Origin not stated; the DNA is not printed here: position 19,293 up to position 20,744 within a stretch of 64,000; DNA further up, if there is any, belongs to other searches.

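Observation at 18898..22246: Accessory islet: small acidic ORFs, a P-loop NTPase fused to an OmpR-type wHTH, a 324-aa unknown, a tail-anchored protein and a Zn-ribbon gene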

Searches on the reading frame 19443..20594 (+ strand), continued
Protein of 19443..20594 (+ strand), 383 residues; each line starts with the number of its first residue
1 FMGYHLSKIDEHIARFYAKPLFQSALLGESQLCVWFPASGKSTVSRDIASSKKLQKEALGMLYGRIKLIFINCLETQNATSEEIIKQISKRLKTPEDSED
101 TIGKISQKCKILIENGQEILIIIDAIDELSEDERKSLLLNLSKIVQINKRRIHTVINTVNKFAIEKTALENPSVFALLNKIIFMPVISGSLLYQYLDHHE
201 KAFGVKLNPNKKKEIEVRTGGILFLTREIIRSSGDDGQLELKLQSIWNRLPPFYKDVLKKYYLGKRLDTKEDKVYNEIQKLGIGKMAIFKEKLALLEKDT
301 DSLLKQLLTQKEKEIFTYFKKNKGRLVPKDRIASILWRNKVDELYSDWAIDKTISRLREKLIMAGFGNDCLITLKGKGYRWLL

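Call 74: find_related_loci(query=A3, collection=metagenome_contigs, flank=3500)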
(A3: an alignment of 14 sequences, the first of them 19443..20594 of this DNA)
Query A3 (383 aa) in metagenome_contigs; peptide patterns used: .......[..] (x = any residue, [..] = any of these).
171 stretches matched a pattern; 163 encode a relative of the query (tblastn E <= 1e-3); the best 80 are kept; 79 distinct loci.
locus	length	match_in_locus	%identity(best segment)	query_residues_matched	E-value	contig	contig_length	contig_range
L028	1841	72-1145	33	9-381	1e-54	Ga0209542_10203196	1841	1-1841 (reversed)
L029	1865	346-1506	27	28-379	6e-26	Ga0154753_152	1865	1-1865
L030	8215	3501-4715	24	18-379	1e-24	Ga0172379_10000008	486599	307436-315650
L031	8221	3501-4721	25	10-377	4e-24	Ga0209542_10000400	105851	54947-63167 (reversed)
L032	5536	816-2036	25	10-377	4e-24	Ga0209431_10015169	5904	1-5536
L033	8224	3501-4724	25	8-382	6e-24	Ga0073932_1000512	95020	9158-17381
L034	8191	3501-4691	26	16-382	2e-23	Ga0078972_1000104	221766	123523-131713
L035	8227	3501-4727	25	10-381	8e-23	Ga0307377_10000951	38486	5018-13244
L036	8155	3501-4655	24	18-361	5e-21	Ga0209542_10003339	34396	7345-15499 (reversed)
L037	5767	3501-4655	24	18-361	4e-21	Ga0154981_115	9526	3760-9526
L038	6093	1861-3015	24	18-361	4e-21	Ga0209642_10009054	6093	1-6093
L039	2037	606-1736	25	29-380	5e-21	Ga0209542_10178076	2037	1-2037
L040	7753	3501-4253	27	163-379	8e-20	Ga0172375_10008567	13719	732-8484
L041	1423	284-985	26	176-379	4e-20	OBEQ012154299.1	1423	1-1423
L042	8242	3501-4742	26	9-381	1e-19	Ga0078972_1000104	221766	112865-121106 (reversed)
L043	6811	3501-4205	26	172-379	1e-19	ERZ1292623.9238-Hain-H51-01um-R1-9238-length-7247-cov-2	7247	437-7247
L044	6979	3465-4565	24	25-380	2e-19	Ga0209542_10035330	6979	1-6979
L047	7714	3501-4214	29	176-379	4e-19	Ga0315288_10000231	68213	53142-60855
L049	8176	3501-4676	24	10-361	3e-18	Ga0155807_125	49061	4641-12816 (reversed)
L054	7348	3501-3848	44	258-382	7e-17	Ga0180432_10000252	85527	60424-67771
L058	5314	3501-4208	25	177-379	3e-16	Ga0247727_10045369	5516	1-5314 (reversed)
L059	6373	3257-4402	25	18-378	3e-16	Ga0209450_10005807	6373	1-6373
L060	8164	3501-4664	25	21-379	4e-16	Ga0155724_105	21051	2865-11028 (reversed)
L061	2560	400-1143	28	112-381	5e-16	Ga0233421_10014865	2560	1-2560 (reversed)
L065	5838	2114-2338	49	304-378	2e-15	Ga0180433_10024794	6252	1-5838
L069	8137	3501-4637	20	9-361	4e-15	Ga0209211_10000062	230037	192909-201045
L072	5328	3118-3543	36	242-379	9e-15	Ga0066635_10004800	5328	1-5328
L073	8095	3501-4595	24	35-379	1e-14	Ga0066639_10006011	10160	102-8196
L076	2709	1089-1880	24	95-382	1e-14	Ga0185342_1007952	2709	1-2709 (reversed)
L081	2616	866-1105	48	301-380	3e-14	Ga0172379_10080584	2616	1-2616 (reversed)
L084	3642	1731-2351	29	196-378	9e-14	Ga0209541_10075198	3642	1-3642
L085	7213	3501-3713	46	308-379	4e-13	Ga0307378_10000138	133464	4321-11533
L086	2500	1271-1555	40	286-379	4e-13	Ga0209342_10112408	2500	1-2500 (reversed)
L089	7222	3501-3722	47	305-379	1e-12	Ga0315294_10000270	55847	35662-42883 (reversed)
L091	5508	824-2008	23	8-379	9e-13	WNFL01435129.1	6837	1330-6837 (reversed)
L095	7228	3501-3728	45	303-380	2e-12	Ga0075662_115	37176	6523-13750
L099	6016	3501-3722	45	308-382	5e-12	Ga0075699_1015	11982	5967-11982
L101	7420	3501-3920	34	238-380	6e-12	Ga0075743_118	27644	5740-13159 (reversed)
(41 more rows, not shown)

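Call 77: search_protein_families(library=pfam, max_evalue=0.001, proteins=[L040:4281-6707:+, L033:4718-6280:+, L036:4830-5630:+, L043:4225-5202:+, L095:3746-4831:+, L054:3900-6815:+, L030:4730-6175:+, L042:4826-5638:+, L044:4732-6978:+, L072:3556-4155:+])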
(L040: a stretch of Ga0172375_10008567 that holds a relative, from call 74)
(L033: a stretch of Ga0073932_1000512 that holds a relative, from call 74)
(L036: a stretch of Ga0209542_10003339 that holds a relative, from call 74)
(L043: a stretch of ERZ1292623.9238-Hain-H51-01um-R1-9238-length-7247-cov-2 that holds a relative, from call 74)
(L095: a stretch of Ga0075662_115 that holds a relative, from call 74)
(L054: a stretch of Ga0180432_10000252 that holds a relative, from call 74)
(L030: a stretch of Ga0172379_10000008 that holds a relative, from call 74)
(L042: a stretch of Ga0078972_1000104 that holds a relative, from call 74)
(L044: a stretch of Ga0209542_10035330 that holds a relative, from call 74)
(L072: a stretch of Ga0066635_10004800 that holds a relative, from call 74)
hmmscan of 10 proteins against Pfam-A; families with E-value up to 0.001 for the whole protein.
L040:4281-6707:+ (808 aa): 0 families

L033:4718-6280:+ (520 aa): 0 families

L036:4830-5630:+ (266 aa): 3 families
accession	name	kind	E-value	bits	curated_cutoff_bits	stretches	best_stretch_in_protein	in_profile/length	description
PF12804.13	NTP_transf_3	-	3e-17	63.7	27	1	13-138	1-115/160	MobA-like NTP transferase domain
PF00483.29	NTP_transferase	-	3.2e-14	53.5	21.2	1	13-235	2-216/245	Nucleotidyl transferase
PF01128.25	IspD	-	3e-06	27.6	27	0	13-144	3-127/221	2-C-methyl-D-erythritol 4-phosphate cytidylyltransferase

L043:4225-5202:+ (325 aa): 1 family
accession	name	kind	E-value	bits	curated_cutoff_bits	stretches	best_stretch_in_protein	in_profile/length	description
PF13489.12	Methyltransf_23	-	0.0002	21.6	27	1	66-191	20-118/164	Methyltransferase domain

L095:3746-4831:+ (361 aa): 0 families

L054:3900-6815:+ (971 aa): 0 families

L030:4730-6175:+ (481 aa): 0 families

L042:4826-5638:+ (270 aa): 0 families

L044:4732-6978:+ (749 aa): 1 family
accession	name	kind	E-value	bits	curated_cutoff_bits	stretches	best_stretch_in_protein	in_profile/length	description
PF00962.28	A_deaminase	-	4.2e-05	23.2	27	0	691-748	224-280/330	Adenosine deaminase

L072:3556-4155:+ (199 aa): 0 families

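Call 78: search_protein_families(library=pfam, max_evalue=0.001, proteins=[L061:1142-2263:+, L073:4620-6311:+, L091:2017-3732:+, L099:3784-5775:+, L059:4359-6179:+, L060:4686-6539:+, L069:4711-6207:+, L084:2381-3448:+, L085:3747-5387:+, L089:3721-5586:+])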
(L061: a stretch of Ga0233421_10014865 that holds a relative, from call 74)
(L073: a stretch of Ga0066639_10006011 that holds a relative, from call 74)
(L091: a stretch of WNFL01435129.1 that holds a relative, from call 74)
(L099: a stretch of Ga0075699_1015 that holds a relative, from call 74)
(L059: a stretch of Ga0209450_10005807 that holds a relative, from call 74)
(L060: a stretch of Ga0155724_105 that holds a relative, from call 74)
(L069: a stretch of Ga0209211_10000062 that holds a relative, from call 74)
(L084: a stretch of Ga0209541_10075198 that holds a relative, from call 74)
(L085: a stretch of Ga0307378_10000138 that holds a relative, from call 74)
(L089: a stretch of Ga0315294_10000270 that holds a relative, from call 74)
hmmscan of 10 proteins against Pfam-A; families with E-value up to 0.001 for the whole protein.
L061:1142-2263:+ (373 aa): 0 families

L073:4620-6311:+ (563 aa): 0 families

L091:2017-3732:+ (571 aa): 0 families

L099:3784-5775:+ (663 aa): 0 families

L059:4359-6179:+ (606 aa): 0 families

L060:4686-6539:+ (617 aa): 0 families

L069:4711-6207:+ (498 aa): 0 families

L084:2381-3448:+ (355 aa): 1 family
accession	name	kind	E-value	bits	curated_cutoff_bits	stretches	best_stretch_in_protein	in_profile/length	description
PF00702.32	Hydrolase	-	4.9e-05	24.3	26.4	1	61-297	3-187/191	haloacid dehalogenase-like hydrolase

L085:3747-5387:+ (546 aa): 0 families

L089:3721-5586:+ (621 aa): 0 families

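Call 81: search_protein_families(library=phrogs, max_evalue=0.01, proteins=[window:19446-20594:+])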
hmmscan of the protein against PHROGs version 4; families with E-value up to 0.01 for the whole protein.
window:19446-20594:+ (382 aa): 1 family
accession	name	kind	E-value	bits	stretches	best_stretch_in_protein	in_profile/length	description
phrog_731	-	unknown function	1.6e-09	38.4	1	305-380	151-224/227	-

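Call 89: search_protein_families(library=pfam, max_evalue=0.001, proteins=[L028:1142-1840:+, L029:1532-1864:+, L049:4803-5456:+, L058:4227-5312:+, L047:4237-6519:+, L101:4023-4265:+, L076:1890-2708:+, L086:1652-2353:+, L081:1123-2472:+])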
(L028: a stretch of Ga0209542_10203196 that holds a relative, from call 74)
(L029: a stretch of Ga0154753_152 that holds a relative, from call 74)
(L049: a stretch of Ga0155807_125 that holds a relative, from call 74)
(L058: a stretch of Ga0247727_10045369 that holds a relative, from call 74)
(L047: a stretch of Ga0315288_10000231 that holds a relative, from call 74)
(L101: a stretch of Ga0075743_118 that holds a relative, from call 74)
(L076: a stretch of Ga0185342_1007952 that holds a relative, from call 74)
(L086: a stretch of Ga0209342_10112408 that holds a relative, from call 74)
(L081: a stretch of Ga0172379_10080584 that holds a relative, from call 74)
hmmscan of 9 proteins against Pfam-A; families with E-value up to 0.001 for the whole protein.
L028:1142-1840:+ (233 aa): 0 families

L029:1532-1864:+ (111 aa): 0 families

L049:4803-5456:+ (217 aa): 0 families

L058:4227-5312:+ (362 aa): 0 families

L047:4237-6519:+ (760 aa): 0 families

L101:4023-4265:+ (80 aa): 0 families

L076:1890-2708:+ (273 aa): 0 families

L086:1652-2353:+ (233 aa): 1 family
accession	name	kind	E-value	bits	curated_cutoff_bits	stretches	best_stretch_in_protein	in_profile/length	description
PF10518.14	TAT_signal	-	0.00036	20.8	22.7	1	10-30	1-21/21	TAT (twin-arginine translocation) pathway signal sequence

L081:1123-2472:+ (449 aa): 0 families

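Call 94: search_protein_families(library=padloc, max_evalue=0.01, proteins=[L044:4732-6978:+, L040:4281-6707:+, L054:3900-6815:+, L065:2402-5761:+, L033:4718-6280:+, L099:3784-5775:+, L089:3721-5586:+, L060:4686-6539:+, L059:4359-6179:+, L091:2017-3732:+])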
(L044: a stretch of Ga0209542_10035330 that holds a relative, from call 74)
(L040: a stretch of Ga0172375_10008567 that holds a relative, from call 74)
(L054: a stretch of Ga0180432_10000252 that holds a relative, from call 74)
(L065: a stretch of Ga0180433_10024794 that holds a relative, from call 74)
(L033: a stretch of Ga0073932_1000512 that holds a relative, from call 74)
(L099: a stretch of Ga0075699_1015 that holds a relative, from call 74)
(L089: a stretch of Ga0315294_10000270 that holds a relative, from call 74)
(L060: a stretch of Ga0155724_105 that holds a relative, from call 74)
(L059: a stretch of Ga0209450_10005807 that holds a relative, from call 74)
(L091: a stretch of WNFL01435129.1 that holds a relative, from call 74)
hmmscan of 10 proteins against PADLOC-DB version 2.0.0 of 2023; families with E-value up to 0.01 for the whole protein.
L044:4732-6978:+ (749 aa): 1 family
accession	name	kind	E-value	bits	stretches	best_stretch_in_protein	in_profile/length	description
PDLC02367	PycC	-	2e-05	22.1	1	159-302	7-147/226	-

L040:4281-6707:+ (808 aa): 0 families

L054:3900-6815:+ (971 aa): 0 families

L065:2402-5761:+ (1119 aa): 0 families

L033:4718-6280:+ (520 aa): 0 families

L099:3784-5775:+ (663 aa): 0 families

L089:3721-5586:+ (621 aa): 0 families

L060:4686-6539:+ (617 aa): 0 families

L059:4359-6179:+ (606 aa): 0 families

L091:2017-3732:+ (571 aa): 0 families
